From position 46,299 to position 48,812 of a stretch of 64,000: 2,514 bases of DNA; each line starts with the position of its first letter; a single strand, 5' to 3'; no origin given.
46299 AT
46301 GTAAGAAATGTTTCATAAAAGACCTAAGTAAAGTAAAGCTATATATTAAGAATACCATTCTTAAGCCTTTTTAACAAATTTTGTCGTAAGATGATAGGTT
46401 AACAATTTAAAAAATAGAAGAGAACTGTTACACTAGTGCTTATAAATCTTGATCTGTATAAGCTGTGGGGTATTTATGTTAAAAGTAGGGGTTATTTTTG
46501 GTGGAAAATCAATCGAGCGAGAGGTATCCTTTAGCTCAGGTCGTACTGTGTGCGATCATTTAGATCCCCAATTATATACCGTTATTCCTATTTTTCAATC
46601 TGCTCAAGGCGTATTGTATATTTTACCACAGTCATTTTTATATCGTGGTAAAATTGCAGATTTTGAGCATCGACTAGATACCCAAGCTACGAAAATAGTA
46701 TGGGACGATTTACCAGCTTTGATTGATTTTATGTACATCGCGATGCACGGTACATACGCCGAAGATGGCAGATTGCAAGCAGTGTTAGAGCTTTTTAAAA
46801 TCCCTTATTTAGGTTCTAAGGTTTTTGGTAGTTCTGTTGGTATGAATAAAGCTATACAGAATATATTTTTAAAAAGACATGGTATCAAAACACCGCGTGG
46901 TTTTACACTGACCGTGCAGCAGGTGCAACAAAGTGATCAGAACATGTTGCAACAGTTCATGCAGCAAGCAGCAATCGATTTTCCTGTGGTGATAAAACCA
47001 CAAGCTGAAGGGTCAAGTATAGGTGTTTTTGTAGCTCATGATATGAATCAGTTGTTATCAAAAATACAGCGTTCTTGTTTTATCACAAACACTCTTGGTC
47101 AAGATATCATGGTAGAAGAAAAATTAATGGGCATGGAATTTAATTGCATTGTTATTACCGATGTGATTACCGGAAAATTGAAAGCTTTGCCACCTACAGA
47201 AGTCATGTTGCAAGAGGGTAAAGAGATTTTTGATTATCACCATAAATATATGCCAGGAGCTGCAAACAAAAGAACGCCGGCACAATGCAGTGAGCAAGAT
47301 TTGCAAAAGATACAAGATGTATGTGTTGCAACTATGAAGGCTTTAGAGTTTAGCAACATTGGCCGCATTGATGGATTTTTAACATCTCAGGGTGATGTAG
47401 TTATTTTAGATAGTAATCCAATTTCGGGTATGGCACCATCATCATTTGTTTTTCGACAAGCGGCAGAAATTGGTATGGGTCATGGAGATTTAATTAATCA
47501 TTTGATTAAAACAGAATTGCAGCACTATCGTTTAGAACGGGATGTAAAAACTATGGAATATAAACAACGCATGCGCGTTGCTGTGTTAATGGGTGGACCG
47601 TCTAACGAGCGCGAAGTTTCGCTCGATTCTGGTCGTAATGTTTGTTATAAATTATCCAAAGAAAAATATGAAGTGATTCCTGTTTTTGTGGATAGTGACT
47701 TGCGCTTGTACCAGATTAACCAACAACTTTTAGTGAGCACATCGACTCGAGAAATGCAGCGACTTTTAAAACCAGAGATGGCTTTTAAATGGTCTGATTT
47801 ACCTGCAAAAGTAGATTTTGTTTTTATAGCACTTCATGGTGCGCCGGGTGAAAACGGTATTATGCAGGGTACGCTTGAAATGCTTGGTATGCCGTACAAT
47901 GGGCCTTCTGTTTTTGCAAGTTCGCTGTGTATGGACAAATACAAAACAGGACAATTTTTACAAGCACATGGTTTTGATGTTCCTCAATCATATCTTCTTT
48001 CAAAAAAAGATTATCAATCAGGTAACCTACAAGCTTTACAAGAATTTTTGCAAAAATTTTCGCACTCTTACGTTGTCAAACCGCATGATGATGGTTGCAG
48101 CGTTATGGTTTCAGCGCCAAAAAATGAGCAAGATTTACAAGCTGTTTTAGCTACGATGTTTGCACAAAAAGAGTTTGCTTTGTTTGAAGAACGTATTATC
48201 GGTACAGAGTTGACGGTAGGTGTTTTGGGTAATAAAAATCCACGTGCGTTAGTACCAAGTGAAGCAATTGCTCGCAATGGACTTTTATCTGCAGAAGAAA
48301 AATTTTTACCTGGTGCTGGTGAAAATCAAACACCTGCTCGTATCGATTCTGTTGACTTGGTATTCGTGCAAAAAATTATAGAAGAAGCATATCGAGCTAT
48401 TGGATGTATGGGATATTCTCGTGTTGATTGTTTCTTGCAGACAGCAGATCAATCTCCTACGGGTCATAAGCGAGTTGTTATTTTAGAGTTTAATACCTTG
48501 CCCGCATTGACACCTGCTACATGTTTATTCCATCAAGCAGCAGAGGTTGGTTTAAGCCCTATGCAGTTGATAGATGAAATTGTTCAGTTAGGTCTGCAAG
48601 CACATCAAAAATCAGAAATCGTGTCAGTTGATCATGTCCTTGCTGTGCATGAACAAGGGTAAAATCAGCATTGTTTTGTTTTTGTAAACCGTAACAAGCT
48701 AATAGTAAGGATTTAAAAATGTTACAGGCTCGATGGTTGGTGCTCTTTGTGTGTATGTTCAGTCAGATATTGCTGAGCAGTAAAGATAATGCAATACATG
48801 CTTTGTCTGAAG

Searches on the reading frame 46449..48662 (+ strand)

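Call 91: search_protein_families(library=pfam, proteins=[window:46449-48662:+], max_evalue=0.00001)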
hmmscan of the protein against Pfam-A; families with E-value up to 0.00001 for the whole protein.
window:46449-48662:+ (737 aa): 7 families
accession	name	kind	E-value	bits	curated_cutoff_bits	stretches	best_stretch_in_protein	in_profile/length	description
PF07478.18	Dala_Dala_lig_C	-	2.6e-67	226.7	24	2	141-354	2-204/204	D-ala D-ala ligase C-terminus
PF01820.27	Dala_Dala_lig_N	-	1.1e-51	174.9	34.6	2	376-486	1-121/121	D-ala D-ala ligase N-terminus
PF02655.19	ATP-grasp_3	-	5.4e-10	40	23.2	1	494-665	1-145/160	ATP-grasp domain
PF01071.24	GARS_A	-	1.5e-09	38.4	27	1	134-299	3-158/194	Phosphoribosylglycinamide synthetase, ATP-grasp (A) domain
PF14397.11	ATPgrasp_ST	-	1.4e-08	34.7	31.4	0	493-567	18-91/278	Sugar-transfer associated ATP-grasp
PF08443.16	RimK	-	4.5e-07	30.1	21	0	139-245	9-104/188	RimK-like ATP-grasp domain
PF13535.11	ATP-grasp_4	-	1.6e-06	28.2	27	0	176-233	1-68/160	ATP-grasp domain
